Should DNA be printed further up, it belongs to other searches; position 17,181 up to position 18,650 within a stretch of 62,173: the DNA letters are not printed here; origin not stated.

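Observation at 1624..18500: Two convergent operons each encode the same triad: an exported dehydroquinase-fold lipoprotein, GLUG-repeat surface protein(s) and SGNH/SASA esterase-like protein(s)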

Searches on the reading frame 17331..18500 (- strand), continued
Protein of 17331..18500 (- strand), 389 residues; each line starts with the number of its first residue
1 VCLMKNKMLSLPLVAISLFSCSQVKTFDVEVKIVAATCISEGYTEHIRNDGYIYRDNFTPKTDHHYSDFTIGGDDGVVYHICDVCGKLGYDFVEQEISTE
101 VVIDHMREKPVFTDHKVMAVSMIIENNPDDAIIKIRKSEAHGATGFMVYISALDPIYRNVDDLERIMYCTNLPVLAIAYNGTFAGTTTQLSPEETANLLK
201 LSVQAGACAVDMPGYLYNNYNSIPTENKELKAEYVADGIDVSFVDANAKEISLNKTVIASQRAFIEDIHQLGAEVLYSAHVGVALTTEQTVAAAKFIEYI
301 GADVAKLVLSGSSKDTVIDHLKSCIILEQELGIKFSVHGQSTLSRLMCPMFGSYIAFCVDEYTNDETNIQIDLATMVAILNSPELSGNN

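Call 30: search_protein_families(library=pfam, proteins=[L022:9033-9818:-, L022:9968-10801:+, L022:10806-11813:+, L022:11734-12885:+, L022:12898-13881:+, L022:13886-14887:+, L022:14887-15867:+, L022:6531-8939:+, L015:6830-8959:+, L019:13880-14782:+], max_evalue=0.0001)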
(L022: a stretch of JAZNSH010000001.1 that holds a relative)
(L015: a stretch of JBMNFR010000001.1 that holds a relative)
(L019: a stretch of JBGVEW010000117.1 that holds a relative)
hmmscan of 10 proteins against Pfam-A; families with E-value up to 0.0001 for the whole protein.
L022:9033-9818:- (262 aa): 2 families
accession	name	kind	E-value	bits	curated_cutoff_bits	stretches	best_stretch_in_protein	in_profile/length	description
PF12833.13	HTH_18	-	1.8e-16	60.6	33.6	1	177-255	1-79/80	Helix-turn-helix domain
PF00165.29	HTH_AraC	-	1.1e-12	48.2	26.6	1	221-253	9-40/42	Bacterial regulatory helix-turn-helix proteins, AraC family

L022:9968-10801:+ (278 aa): 1 family
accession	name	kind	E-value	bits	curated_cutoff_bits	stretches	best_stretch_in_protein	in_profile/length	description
PF01487.21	DHquinase_I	-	6.1e-16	59.7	22.2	1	17-265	4-224/230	Type I 3-dehydroquinase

L022:10806-11813:+ (336 aa): 3 families
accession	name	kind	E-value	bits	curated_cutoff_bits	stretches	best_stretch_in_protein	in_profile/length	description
PF00107.32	ADH_zinc_N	-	2.9e-18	66.5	31.8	1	150-262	2-111/129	Zinc-binding dehydrogenase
PF08240.17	ADH_N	-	3.4e-06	27.7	23.5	1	26-94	2-66/104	Alcohol dehydrogenase GroES-like domain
PF16912.11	Glu_dehyd_C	-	1e-05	25.6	34.9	1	140-249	32-141/211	Glucose dehydrogenase C-terminus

L022:11734-12885:+ (384 aa): 2 families
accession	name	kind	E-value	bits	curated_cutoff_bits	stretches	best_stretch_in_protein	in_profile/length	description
PF01979.26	Amidohydro_1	-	3.3e-11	43.5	25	1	185-379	137-343/345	Amidohydrolase family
PF07969.17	Amidohydro_3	-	3.8e-11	43.6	29.7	0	75-109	2-38/472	Amidohydrolase family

L022:12898-13881:+ (328 aa): 3 families
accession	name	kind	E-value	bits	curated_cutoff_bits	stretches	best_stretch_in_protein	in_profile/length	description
PF22725.1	GFO_IDH_MocA_C3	-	1.8e-19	70.4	27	1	131-248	2-123/124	GFO/IDH/MocA C-terminal domain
PF02894.22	GFO_IDH_MocA_C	-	4.1e-14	53.3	22.9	1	138-254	5-133/218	Oxidoreductase family, C-terminal alpha/beta domain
PF01408.29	GFO_IDH_MocA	-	5.7e-12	46.8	24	1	3-122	2-120/120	Oxidoreductase family, NAD-binding Rossmann fold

L022:13886-14887:+ (334 aa): 4 families
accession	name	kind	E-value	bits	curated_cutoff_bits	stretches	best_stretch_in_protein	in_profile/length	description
PF01370.27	Epimerase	-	7.5e-09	35.8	20.9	0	5-76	1-75/240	NAD dependent epimerase/dehydratase family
PF05368.20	NmrA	-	3.9e-07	30.4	27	0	1-63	1-69/298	NmrA-like family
PF16363.11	GDP_Man_Dehyd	-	6.1e-06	26.4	27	0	162-293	187-321/332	GDP-mannose 4,6 dehydratase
PF13460.12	NAD_binding_10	-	4.7e-05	23.8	27.2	0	91-176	91-164/184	NAD(P)H-binding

L022:14887-15867:+ (327 aa): 3 families
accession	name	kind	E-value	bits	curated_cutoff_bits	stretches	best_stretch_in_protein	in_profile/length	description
PF00107.32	ADH_zinc_N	-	6.4e-19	68.6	31.8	1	151-275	1-123/129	Zinc-binding dehydrogenase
PF13602.12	ADH_zinc_N_2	-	1.2e-15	59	27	1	184-324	2-134/134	Zinc-binding dehydrogenase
PF08240.17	ADH_N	-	4.9e-15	56.1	23.5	1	24-109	2-103/104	Alcohol dehydrogenase GroES-like domain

L022:6531-8939:+ (803 aa): 5 families
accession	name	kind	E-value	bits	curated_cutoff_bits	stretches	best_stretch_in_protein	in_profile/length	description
PF22666.2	Glyco_hydro_2_N2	-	4.6e-47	160.6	27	1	10-172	1-167/167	Glycosyl hydrolase 2 galactose-binding domain-like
PF17786.7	Mannosidase_ig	-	2.1e-13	51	23.4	1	647-731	2-91/91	Mannosidase Ig/CBM-like domain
PF17753.7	Ig_mannosidase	-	4.3e-11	42.8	22.6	1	736-802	3-81/81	Ig-fold domain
PF00703.27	Glyco_hydro_2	-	4.6e-11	43.9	23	1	203-275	37-109/109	Glycosyl hydrolases family 2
PF02837.24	Glyco_hydro_2_N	-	3.9e-06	27.3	28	1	58-130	68-144/169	Glycosyl hydrolases family 2, sugar binding domain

L015:6830-8959:+ (710 aa): 2 families
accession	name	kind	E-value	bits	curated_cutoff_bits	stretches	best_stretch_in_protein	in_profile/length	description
PF00251.26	Glyco_hydro_32N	-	1.3e-73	248.7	22.1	1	284-568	1-299/307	Glycosyl hydrolases family 32 N-terminal domain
PF08244.19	Glyco_hydro_32C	-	2.8e-06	27.9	21.9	1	579-693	1-145/158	Glycosyl hydrolases family 32 C terminal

L019:13880-14782:+ (301 aa): 1 family
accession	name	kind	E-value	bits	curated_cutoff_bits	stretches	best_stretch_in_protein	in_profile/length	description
PF00892.27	EamA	-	5.6e-30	104.8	28.2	2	162-293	2-132/135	EamA-like transporter family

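Call 31: predict_structure(alignment_id=A1)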
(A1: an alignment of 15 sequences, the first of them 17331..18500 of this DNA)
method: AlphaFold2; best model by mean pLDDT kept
length: 389 residues; sequences in the alignment: 15
mean_pLDDT: 87.6   pTM: 0.76
mean pLDDT of the five models: 87.6, 86.2, 84.6, 84.1, 84.1
residues with pLDDT >= 90: 260; 70-90: 79; 50-70: 28; < 50: 22
segments of 3 or more residues with pLDDT < 50: 1-20
pLDDT, mean of each block of 10 residues (from residue 1): 35 42 75 92 94 94 85 67 84 77 93 89 93 92 94 95 98 96 84 97 98 95 95 96 97 98 99 97 96 98 97 92 96 94 88 87 62 85 66
secondary structure, 60 per line:
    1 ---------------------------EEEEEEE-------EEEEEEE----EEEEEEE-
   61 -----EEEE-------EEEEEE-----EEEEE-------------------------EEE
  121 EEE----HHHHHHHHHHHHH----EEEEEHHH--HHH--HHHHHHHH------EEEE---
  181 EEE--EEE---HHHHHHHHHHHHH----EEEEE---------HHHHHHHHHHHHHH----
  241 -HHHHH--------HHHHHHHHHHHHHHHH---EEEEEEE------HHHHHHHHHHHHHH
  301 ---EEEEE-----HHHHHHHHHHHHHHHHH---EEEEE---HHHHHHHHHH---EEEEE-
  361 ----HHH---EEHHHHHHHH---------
elements in order: E28-34 E42-48 E53-59 E66-69 E77-82 E88-92 E118-123 H128-140 E145-149 H160-167 E174-177 E181-183 E186-188 H192-204 E209-213 H223-236 H242-246 H255-270 E274-280 H287-300 E304-308 H314-330 E334-338 H342-351 E355-359 H373-380

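Call 35: fold_search(model_id=the predicted structure, library=pdb)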
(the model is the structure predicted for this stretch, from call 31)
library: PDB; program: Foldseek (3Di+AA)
matches with E <= 10: 1816; with E <= 0.001: 511
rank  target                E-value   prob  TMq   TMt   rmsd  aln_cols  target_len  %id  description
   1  2o7q                  1.2e-13  1.00  0.47  0.37   6.6       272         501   15  Crystal Structure of the A. thaliana DHQ-dehydroshikimate-SDH-shikimate-NADP(H) (released 2007-11-20)
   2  4guh_B                3.4e-13  1.00  0.49  0.70  13.7       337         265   14  1.95 Angstrom Crystal Structure of the Salmonella enterica 3-Dehydroquinate Dehydratase (aroD) E86A Mutant in Complex  (released 2012-09-12)
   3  6bmb                  3.6e-13  1.00  0.47  0.37   6.6       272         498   15  Crystal structure of Arabidopsis Dehydroquinate dehydratase-shikimate dehydrogenase (T381G mutant) in complex with tartr (released 2017-12-20)
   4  3m7w_D                4.6e-13  1.00  0.50  0.74   3.8       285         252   15  Crystal Structure of Type I 3-Dehydroquinate Dehydratase (aroD) from Salmonella typhimurium LT2 in Covalent Complex wi (released 2010-04-07)
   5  2o7s                  4.6e-13  1.00  0.48  0.38   6.6       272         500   15  Crystal Structure of the A. thaliana DHQ-dehydroshikimate-SDH-shikimate-NADP(H) (released 2007-11-20)
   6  1qfe_A                6.2e-13  1.00  0.49  0.74   3.8       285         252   14  THE STRUCTURE OF TYPE I 3-DEHYDROQUINATE DEHYDRATASE FROM SALMONELLA TYPHI (released 2000-04-05)
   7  3m7w_A                1.1e-12  1.00  0.49  0.74   4.0       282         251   14  Crystal Structure of Type I 3-Dehydroquinate Dehydratase (aroD) from Salmonella typhimurium LT2 in Covalent Complex wi (released 2010-04-07)
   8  3lb0_A                1.1e-12  1.00  0.49  0.71   4.1       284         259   14  Crystal Structure of the 3-Dehydroquinate Dehydratase (aroD) from Salmonella typhimurium LT2 with Citrate Bound to the (released 2010-01-26)
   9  4gfs_B                1.4e-12  1.00  0.49  0.73   5.2       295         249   15  1.8 Angstrom Crystal Structure of the 3-Dehydroquinate Dehydratase (aroD) from Salmonella typhimurium LT2 with Nickel  (released 2012-08-15)
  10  4gug_B                1.5e-12  1.00  0.50  0.77   3.9       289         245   14  1.62 Angstrom Crystal Structure of the Salmonella enterica 3-Dehydroquinate Dehydratase (aroD) E86A Mutant in Complex  (released 2012-09-12)
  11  4guh_A                1.6e-12  1.00  0.49  0.72   4.1       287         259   15  1.95 Angstrom Crystal Structure of the Salmonella enterica 3-Dehydroquinate Dehydratase (aroD) E86A Mutant in Complex  (released 2012-09-12)
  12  4iuo_A                1.8e-12  1.00  0.49  0.72   9.7       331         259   13  1.8 Angstrom Crystal Structure of the Salmonella enterica 3-Dehydroquinate Dehydratase (aroD) K170M Mutant in Complex  (released 2013-01-30)
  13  4h3d_D                2.1e-12  1.00  0.48  0.71   4.5       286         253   15  1.95 Angstrom Crystal Structure of of Type I 3-Dehydroquinate Dehydratase (aroD) from Clostridium difficile with Coval (released 2012-09-26)
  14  4cno_A                2.8e-12  1.00  0.48  0.73   3.8       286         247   14  Structure of the Salmonella typhi Type I dehydroquinase inhibited by a 3-dehydroquinic acid derivative (released 2014-10-08)
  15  4gug_A                2.9e-12  1.00  0.51  0.78   3.4       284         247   14  1.62 Angstrom Crystal Structure of the Salmonella enterica 3-Dehydroquinate Dehydratase (aroD) E86A Mutant in Complex  (released 2012-09-12)
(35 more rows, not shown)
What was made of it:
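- On Type I 3-dehydroquinate dehydratase (AroD): The top 50 Foldseek PDB hits are all type I DHQases (calls 31, 35).
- Closest known: Type I 3-dehydroquinate dehydratase. Same: Same TIM-barrel fold: Foldseek E~1e-13, TM 0.7-0.8 (call 35).
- Checked: The AF2 model has pLDDT 87.6, and its top 50 Foldseek PDB hits are all type I DHQases at E~1e-13 (calls 31, 35).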

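Call 50: search_protein_families(library=pfam, proteins=[L032:5935-8985:+, L030:5846-9004:+, L026:1360-4383:+, L029:2750-14518:+, L032:16026-18599:+, L007:5775-9863:+], max_evalue=0.01)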
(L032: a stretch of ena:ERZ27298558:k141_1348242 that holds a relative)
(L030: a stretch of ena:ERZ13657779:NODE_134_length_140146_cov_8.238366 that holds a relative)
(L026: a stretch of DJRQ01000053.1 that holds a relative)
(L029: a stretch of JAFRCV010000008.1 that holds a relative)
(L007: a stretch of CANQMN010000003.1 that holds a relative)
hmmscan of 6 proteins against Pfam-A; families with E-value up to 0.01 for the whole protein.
L032:5935-8985:+ (1016 aa): 0 families

L030:5846-9004:+ (1052 aa): 2 families
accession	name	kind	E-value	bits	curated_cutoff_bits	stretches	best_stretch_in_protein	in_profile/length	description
PF07581.17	Glug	-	2.6e-09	37.3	20.5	0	855-878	3-27/28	The GLUG motif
PF09479.16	Flg_new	-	3.7e-06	27.4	27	0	276-342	1-64/65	Listeria-Bacteroides repeat domain (List_Bact_rpt)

L026:1360-4383:+ (1008 aa): 2 families
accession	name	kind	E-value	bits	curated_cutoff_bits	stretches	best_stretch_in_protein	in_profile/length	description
PF07581.17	Glug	-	1.1e-09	38.5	20.5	1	634-659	2-28/28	The GLUG motif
PF03629.24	SASA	-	1.8e-08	34.7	24.8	1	182-462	5-224/226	Carbohydrate esterase, sialic acid-specific acetylesterase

L029:2750-14518:+ (3923 aa): 6 families
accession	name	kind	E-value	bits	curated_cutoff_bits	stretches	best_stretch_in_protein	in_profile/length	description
PF09479.16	Flg_new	-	2.4e-60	201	27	6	1737-1797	3-65/65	Listeria-Bacteroides repeat domain (List_Bact_rpt)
PF07470.19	Glyco_hydro_88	-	4.3e-36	125.1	26.6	1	3234-3542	26-342/352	Glycosyl Hydrolase Family 88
PF18998.6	Flg_new_2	-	2.9e-17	62.8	23.6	1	43-108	2-71/73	Divergent InlB B-repeat domain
PF13472.12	Lipase_GDSL_2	-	1.9e-15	58.3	32.9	1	1359-1517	2-176/178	GDSL-like Lipase/Acylhydrolase family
PF07581.17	Glug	-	0.00011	22.9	20.5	0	3757-3786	1-28/28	The GLUG motif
PF01487.21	DHquinase_I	-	0.0016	19.1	22.2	1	2588-2706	103-211/230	Type I 3-dehydroquinase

L032:16026-18599:+ (857 aa): 0 families

L007:5775-9863:+ (1363 aa): 3 families
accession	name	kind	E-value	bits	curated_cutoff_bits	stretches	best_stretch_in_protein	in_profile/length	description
PF09479.16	Flg_new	-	2.4e-32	111.3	27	4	296-364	1-64/65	Listeria-Bacteroides repeat domain (List_Bact_rpt)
PF18998.6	Flg_new_2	-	1.8e-18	66.7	23.6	3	296-368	1-71/73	Divergent InlB B-repeat domain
PF07581.17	Glug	-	2.6e-14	53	20.5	1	704-726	3-27/28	The GLUG motif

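Call 54: find_encoding_contigs(protein=P0037, flank=10000, max_places=1)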
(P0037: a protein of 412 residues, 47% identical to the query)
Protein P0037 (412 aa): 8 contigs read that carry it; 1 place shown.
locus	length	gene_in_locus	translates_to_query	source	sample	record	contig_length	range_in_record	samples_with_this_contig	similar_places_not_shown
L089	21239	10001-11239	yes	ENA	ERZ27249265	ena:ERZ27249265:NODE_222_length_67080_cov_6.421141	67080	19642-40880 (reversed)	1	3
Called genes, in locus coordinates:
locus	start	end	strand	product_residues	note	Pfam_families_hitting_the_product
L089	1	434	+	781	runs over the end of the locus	PF00488:MutS_V, PF20297:MSSS, PF01713:Smr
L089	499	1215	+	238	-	PF01522:Polysacc_deac_1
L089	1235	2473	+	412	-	PF00675:Peptidase_M16, PF05193:Peptidase_M16_C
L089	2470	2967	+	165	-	PF03167:UDG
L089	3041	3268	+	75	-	PF00550:PP-binding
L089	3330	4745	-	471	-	PF01554:MatE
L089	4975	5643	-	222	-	PF12833:HTH_18, PF00165:HTH_AraC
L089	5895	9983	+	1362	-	PF09479:Flg_new (weak), PF18998:Flg_new_2, PF07581:Glug (faint)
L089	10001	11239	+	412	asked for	-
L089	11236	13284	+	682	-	PF03629:SASA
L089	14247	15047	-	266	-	PF08543:Phos_pyr_kin, PF00294:PfkB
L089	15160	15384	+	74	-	PF00403:HMA (weak)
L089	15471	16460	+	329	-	PF09851:SHOCT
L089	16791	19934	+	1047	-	PF00133:tRNA-synt_1, PF09334:tRNA-synt_1g, PF08264:Anticodon_1, PF19302:DUF5915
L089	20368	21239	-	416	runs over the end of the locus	PF01546:Peptidase_M20, PF07687:M20_dimer (faint)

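Call 55: find_encoding_contigs(protein=P0004, flank=10000, max_places=1)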
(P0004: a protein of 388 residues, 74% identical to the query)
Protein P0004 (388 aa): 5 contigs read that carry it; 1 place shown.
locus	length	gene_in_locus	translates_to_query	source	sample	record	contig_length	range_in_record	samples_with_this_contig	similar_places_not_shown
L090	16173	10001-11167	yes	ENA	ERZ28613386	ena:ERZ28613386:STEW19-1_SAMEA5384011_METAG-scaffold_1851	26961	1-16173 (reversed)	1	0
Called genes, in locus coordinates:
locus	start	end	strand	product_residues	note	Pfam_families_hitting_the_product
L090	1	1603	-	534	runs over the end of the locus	PF09479:Flg_new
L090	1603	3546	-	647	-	PF13472:Lipase_GDSL_2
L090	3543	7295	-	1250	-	-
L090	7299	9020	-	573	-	-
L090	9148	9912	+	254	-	PF00165:HTH_AraC (faint), PF12833:HTH_18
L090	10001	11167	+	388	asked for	PF01487:DHquinase_I (weak)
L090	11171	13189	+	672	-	PF03629:SASA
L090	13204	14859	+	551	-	-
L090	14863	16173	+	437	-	?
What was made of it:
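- They are convergent in the window and divergent around an AraC gene in L090 (call 55).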

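Call 60: search_protein_families(library=pfam, proteins=[L026:9370-9978:+, L026:9981-11168:+, L029:74-2746:+], max_evalue=0.001)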
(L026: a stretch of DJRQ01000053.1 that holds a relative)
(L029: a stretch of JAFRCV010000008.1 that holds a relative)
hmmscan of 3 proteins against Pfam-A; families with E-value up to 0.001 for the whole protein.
L026:9370-9978:+ (203 aa): 1 family
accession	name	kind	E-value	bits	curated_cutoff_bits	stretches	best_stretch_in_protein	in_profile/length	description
PF18998.6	Flg_new_2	-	5.8e-08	33.1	23.6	1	130-198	9-70/73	Divergent InlB B-repeat domain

L026:9981-11168:+ (396 aa): 1 family
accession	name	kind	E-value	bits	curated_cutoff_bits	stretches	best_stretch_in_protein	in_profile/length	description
PF04616.20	Glyco_hydro_43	-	2.4e-26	93.2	32.2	2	185-371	102-282/288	Glycosyl hydrolases family 43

L029:74-2746:+ (891 aa): 1 family
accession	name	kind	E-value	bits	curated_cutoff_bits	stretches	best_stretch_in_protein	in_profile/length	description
PF04616.20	Glyco_hydro_43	-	4.3e-17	62.8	32.2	1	28-144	174-285/288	Glycosyl hydrolases family 43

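Call 63: search_protein_representatives(alignment_id=A1)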
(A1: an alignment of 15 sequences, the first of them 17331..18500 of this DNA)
Query: 15 sequences, 567 profile positions. Proteins with E-value up to 0.001 (for the whole library): 2448; up to 1e-10: 621; up to 1e-30: 92. The best 150 are listed.
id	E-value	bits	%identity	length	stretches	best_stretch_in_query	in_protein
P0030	4.4e-196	669.3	-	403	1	4-389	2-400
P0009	2.5e-190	650.3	-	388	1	7-391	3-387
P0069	2.2e-154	531.6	-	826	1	3-565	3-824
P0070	3.7e-121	422.0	-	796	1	4-563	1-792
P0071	1.1e-103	364.2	-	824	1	8-562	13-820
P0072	2.8e-102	359.6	-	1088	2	21-560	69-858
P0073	5.2e-97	342.2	-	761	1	56-562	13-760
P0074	5.6e-93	328.9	-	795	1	4-562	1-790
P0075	3.5e-86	306.5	-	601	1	109-562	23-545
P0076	1.4e-85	304.5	-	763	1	110-562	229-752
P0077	3.0e-83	296.8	-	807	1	78-561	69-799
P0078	3.8e-82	293.2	-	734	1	109-563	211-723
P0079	1.1e-79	285.1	-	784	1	109-561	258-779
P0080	2.7e-77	277.2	-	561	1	3-364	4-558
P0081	4.7e-68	246.7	-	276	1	112-382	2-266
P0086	6.5e-63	229.7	-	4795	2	110-562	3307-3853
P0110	6.3e-44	167.0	-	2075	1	70-369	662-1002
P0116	7.4e-42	160.2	-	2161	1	127-371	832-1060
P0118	2.4e-41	158.5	-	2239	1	127-371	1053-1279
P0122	5.0e-40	154.1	-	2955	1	122-370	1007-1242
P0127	7.1e-38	147.0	-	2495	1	123-400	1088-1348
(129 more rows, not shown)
